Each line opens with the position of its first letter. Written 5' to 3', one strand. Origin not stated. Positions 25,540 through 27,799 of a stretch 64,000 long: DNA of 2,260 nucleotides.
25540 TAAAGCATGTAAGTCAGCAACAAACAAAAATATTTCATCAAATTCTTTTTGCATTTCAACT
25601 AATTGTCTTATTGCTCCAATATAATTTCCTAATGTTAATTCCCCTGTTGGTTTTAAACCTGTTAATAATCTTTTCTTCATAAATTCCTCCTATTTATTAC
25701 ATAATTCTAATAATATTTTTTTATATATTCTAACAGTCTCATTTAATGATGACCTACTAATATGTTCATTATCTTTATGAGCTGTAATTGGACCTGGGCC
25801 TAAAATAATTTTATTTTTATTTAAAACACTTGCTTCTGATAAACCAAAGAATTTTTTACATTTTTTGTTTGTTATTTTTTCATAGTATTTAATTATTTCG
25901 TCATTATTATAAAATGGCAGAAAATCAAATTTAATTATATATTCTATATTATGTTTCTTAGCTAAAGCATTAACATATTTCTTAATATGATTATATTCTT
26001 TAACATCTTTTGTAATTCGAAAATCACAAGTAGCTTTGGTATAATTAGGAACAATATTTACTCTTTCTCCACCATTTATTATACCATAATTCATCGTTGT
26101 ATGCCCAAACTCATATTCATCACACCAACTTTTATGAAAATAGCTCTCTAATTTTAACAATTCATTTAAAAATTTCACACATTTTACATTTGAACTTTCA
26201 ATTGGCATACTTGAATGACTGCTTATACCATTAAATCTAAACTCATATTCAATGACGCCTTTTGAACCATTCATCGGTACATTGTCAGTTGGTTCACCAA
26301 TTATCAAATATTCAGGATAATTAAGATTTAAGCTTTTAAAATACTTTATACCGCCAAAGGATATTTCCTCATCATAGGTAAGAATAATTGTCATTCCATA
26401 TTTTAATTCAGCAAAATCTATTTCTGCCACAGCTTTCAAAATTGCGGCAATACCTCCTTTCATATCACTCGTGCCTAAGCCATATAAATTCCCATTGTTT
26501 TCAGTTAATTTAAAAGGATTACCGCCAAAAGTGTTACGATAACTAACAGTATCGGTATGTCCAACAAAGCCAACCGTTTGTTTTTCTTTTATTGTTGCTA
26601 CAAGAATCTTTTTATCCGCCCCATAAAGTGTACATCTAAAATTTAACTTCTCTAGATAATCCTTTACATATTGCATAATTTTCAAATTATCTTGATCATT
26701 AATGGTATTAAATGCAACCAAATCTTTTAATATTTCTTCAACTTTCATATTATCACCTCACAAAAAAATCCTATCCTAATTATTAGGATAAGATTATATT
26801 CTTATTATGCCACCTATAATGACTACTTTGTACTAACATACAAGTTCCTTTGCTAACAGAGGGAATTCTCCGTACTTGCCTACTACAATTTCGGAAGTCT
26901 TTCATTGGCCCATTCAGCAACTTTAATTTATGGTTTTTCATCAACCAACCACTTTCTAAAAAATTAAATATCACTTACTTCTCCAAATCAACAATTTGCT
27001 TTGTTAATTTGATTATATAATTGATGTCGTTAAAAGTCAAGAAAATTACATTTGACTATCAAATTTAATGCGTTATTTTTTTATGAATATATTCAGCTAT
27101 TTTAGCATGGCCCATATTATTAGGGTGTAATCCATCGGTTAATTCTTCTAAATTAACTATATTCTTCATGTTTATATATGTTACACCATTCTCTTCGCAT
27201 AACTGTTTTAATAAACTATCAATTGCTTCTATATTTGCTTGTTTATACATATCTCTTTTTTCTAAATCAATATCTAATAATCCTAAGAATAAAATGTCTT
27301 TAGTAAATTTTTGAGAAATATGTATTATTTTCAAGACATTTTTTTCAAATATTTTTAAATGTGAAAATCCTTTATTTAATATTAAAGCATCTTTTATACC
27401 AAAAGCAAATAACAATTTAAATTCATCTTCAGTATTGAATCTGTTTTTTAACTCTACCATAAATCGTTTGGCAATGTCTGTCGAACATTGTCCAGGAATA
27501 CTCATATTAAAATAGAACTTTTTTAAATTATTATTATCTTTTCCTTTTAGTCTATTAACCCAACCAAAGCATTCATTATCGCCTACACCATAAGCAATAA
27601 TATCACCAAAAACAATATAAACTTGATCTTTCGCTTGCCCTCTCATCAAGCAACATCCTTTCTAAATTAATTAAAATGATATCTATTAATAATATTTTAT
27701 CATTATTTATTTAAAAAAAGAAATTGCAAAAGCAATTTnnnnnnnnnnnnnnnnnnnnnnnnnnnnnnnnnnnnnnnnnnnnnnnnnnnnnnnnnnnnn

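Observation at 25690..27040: Trp T-box whose first regulated gene is an M20 peptidase, with trpS second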

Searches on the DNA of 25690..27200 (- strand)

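Call 5: search_rna_families(source=window, start=26600, end=27200, threshold=evalue, max_evalue=10, show_alignments=5)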
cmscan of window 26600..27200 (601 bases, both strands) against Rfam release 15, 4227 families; matches with E-value up to 10: 4.
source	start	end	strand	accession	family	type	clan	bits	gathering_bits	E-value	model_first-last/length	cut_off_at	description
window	26781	27000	-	RF00230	T-box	Cis-reg; leader;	-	79.5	93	1.4e-17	1-219/219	no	T-box leader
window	26758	26804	-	RF00850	mir-259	Gene; miRNA;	-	18.3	50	0.54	1-78/78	no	mir-259 microRNA precursor family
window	27008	27044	+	RF01343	CRISPR-DR33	Gene; CRISPR;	-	14.9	39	4.5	1-37/37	no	CRISPR RNA direct repeat element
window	26681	26739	+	RF02189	ST7-OT4_3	Gene; lncRNA;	-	11.6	50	2.8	238-302/302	no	ST7 overlapping transcript 4 conserved region 3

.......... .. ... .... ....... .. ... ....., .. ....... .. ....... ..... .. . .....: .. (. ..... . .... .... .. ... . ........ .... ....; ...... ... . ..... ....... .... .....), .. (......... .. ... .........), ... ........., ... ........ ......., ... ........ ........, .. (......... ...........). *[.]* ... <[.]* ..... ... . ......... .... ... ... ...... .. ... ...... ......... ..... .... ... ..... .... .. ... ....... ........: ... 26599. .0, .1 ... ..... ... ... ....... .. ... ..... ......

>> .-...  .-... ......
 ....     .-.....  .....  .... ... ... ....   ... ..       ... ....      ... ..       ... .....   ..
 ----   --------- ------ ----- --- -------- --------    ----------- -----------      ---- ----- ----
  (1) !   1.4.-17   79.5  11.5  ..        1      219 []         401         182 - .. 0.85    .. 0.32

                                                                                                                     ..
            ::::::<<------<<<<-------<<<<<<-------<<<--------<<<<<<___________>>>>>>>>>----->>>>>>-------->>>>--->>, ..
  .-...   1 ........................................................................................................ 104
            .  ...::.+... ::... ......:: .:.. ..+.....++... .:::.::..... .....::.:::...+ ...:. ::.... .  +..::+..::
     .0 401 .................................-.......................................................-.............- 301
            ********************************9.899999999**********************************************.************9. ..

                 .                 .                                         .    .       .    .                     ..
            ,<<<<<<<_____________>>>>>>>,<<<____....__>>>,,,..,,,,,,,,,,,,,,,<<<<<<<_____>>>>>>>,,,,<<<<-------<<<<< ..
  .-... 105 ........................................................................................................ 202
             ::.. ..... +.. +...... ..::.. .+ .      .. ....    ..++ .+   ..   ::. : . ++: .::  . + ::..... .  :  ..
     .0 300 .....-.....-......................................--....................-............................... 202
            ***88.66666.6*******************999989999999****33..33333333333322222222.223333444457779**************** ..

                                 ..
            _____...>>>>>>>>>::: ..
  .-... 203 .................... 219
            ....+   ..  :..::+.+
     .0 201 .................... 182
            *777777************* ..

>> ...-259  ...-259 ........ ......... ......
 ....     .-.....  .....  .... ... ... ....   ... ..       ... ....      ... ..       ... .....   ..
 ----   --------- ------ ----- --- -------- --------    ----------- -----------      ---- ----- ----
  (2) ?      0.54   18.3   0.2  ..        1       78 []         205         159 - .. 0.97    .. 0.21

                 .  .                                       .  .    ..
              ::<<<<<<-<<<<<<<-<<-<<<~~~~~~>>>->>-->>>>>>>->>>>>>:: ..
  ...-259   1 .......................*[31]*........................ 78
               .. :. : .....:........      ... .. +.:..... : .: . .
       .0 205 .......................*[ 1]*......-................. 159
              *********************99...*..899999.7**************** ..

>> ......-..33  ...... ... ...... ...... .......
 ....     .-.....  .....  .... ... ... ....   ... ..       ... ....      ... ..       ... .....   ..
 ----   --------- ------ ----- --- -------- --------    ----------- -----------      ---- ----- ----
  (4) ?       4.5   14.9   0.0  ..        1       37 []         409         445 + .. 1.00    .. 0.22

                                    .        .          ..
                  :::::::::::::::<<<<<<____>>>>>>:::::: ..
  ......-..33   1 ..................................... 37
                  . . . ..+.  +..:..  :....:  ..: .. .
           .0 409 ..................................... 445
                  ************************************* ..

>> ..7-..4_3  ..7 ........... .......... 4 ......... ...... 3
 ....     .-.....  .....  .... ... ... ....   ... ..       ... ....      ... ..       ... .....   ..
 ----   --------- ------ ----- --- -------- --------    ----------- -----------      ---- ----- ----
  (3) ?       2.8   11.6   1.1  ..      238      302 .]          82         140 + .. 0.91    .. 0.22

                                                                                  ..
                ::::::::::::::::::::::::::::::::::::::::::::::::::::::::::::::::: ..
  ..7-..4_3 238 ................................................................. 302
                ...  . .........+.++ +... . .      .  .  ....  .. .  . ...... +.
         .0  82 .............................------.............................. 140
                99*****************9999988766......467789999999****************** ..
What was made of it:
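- On T-box leader (Rfam RF00230): The motifs align to the model (call 5).
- Checked: T-box: Rfam RF00230 matches 27000..26781 over the whole model (1-219) at 79.5 bits, E 1.4e-17 (call 5).
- T-box identity: full-length RF00230 match at E 1.4e-17 (call 5).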

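Call 19: search_rna_families(sources=[L083, L084, L085, L086, L087, L088, L089, L090, L091, L092], threshold=evalue, max_evalue=0.001, show_alignments=4)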
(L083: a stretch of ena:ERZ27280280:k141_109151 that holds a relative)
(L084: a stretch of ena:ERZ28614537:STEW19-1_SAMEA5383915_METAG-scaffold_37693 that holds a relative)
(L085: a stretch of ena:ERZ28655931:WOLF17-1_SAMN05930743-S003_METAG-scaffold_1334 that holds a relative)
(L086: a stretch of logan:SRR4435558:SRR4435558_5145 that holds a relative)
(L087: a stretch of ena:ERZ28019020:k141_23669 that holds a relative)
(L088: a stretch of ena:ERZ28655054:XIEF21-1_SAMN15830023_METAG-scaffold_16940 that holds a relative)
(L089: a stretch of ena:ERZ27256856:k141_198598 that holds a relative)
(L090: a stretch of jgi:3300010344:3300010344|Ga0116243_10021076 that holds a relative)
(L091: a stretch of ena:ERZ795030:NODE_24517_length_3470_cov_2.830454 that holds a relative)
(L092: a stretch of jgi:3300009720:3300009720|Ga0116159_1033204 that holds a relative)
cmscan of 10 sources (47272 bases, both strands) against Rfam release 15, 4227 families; matches with E-value up to 0.001: 9.
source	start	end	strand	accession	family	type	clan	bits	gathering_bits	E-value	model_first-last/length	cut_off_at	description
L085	3746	3967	+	RF00230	T-box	Cis-reg; leader;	-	81.7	93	3e-16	1-219/219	no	T-box leader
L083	3728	3895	+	RF00230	T-box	Cis-reg; leader;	-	76.8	93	5.2e-15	1-219/219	no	T-box leader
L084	225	392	+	RF00230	T-box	Cis-reg; leader;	-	76.8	93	5.2e-15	1-219/219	no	T-box leader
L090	1980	2192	+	RF00230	T-box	Cis-reg; leader;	-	70.1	93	2.8e-13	1-219/219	no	T-box leader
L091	972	1184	+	RF00230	T-box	Cis-reg; leader;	-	70.1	93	2.8e-13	1-219/219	no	T-box leader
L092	396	608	+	RF00230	T-box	Cis-reg; leader;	-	70.1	93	2.8e-13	1-219/219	no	T-box leader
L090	1907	1977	+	RF00005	tRNA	Gene; tRNA;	CL00001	61.2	29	6.2e-11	1-71/71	no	tRNA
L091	899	969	+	RF00005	tRNA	Gene; tRNA;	CL00001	61.2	29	6.2e-11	1-71/71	no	tRNA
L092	323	393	+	RF00005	tRNA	Gene; tRNA;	CL00001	61.2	29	6.2e-11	1-71/71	no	tRNA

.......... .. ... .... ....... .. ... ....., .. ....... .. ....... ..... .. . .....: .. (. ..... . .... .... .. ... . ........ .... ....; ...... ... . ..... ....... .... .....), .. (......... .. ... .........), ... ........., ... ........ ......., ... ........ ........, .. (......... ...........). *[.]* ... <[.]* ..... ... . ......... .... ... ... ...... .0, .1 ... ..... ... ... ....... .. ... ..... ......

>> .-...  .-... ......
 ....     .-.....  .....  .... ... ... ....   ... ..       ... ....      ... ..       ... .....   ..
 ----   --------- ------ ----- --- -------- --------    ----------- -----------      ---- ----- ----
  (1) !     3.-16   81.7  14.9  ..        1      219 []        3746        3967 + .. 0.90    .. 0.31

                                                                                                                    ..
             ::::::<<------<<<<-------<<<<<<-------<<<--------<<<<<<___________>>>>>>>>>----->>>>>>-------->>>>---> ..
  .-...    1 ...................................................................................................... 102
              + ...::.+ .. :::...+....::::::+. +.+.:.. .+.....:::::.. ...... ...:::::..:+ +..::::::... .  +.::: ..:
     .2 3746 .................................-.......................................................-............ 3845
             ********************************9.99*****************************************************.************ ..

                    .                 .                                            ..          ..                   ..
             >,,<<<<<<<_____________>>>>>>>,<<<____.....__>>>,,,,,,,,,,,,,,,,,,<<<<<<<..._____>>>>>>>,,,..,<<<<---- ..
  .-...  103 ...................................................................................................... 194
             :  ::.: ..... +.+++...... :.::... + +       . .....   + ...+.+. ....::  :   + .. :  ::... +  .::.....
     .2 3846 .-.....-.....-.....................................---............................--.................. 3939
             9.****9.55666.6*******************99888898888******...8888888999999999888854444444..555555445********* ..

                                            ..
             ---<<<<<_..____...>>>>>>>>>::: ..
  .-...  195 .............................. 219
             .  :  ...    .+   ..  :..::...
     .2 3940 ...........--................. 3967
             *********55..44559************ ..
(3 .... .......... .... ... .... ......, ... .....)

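Call 27: search_rna_families(sources=[L003, L009, L018, L024, L027, L029, L034, L036], threshold=evalue, max_evalue=0.01, show_alignments=0)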
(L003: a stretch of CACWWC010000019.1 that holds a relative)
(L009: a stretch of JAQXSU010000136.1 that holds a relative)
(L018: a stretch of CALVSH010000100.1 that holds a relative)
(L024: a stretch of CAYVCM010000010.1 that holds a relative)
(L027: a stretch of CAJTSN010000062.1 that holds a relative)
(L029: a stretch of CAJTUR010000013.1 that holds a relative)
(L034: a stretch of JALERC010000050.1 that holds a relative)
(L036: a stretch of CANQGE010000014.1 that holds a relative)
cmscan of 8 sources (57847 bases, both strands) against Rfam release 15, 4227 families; matches with E-value up to 0.01: 6.
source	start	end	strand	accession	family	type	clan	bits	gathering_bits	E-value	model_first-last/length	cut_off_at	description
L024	5856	6088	+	RF00230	T-box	Cis-reg; leader;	-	105.7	93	2.4e-22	1-219/219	no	T-box leader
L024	4426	4658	+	RF00230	T-box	Cis-reg; leader;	-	104.5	93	4.7e-22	1-219/219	no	T-box leader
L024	5285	5358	+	RF00005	tRNA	Gene; tRNA;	CL00001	71.7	29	9.8e-14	1-71/71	no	tRNA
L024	5370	5443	+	RF00005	tRNA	Gene; tRNA;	CL00001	69.7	29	3.4e-13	1-71/71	no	tRNA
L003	6186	6256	+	RF00005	tRNA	Gene; tRNA;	CL00001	62.2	29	3.9e-11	1-71/71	no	tRNA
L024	5285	5359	-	RF04354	Plastid-ycf2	Cis-reg;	-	36.6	65.7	0.00049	1-75/75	no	Plastid-ycf2 5UTR RNA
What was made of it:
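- Tried and rejected: Eight of them with large upstream gaps had no T-box before M20 by Rfam (call 27).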

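Call 68: search_rna_families(sources=[L178, L180, L179, L173], threshold=evalue, max_evalue=0.001, show_alignments=2)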
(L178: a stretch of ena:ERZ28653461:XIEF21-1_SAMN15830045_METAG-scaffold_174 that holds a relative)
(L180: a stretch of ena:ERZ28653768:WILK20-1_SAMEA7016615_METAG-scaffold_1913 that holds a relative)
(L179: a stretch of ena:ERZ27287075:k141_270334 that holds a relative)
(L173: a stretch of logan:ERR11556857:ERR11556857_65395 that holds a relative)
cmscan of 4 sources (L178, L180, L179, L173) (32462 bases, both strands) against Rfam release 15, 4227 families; matches with E-value up to 0.001: 4.
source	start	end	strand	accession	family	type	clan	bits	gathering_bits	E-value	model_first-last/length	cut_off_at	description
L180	4692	4905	+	RF00230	T-box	Cis-reg; leader;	-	88.8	93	2.9e-18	1-219/219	no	T-box leader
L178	3667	3820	+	RF00230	T-box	Cis-reg; leader;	-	71.4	93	9.1e-14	1-219/219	no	T-box leader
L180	1540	1610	+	RF00005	tRNA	Gene; tRNA;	CL00001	66.4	29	1.6e-12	1-71/71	no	tRNA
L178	1806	1876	-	RF00005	tRNA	Gene; tRNA;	CL00001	64.8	29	4.3e-12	1-71/71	no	tRNA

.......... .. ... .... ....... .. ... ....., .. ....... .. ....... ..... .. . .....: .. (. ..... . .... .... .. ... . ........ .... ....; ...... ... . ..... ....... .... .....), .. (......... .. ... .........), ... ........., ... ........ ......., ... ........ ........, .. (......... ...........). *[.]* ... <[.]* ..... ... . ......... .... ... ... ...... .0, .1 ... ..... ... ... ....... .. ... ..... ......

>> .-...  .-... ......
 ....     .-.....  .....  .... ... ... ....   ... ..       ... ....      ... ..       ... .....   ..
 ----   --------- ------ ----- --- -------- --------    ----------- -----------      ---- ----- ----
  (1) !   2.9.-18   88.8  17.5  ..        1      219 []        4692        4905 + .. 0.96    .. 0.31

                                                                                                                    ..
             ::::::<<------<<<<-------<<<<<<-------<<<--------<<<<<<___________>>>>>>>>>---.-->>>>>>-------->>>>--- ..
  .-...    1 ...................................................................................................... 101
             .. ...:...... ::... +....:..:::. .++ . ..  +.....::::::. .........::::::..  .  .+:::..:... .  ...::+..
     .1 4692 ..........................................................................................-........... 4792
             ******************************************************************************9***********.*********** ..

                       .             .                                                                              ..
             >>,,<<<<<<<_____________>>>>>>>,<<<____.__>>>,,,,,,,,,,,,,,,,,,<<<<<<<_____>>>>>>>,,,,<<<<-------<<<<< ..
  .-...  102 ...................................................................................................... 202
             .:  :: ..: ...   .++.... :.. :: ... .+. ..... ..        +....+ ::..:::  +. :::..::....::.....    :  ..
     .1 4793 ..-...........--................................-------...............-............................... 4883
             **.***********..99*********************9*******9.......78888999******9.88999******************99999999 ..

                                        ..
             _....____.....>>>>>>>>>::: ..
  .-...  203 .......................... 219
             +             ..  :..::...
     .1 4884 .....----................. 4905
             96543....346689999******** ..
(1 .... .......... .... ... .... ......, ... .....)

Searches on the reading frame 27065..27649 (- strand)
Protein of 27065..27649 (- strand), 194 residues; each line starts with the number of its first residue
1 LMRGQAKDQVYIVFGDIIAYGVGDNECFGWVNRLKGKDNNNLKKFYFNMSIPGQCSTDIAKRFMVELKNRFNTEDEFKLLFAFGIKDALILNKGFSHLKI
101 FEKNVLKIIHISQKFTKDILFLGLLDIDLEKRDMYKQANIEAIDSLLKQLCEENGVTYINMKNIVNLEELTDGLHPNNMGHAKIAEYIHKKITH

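Call 7: search_protein_families(library=pfam, proteins=[window:27065-27649:-])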
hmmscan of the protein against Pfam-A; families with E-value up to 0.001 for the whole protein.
window:27065-27649:- (194 aa): 2 families
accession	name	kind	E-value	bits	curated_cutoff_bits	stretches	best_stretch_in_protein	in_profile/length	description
PF13472.12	Lipase_GDSL_2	-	3e-09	38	32.9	1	13-182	1-177/178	GDSL-like Lipase/Acylhydrolase family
PF00657.28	Lipase_GDSL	-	1.1e-06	29.4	23.6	1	12-188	2-208/208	GDSL-like Lipase/Acylhydrolase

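Call 8: search_protein_families(library=ncbifam, proteins=[window:27065-27649:-])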
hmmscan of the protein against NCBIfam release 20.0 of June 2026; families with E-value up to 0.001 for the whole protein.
window:27065-27649:- (194 aa): 1 family
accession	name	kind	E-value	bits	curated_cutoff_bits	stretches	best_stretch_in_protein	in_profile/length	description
NF007819.1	PRK10528.1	equivalog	0.00097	18.9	270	0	3-192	24-204/210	multifunctional acyl-CoA thioesterase I/protease I/lysophospholipase L1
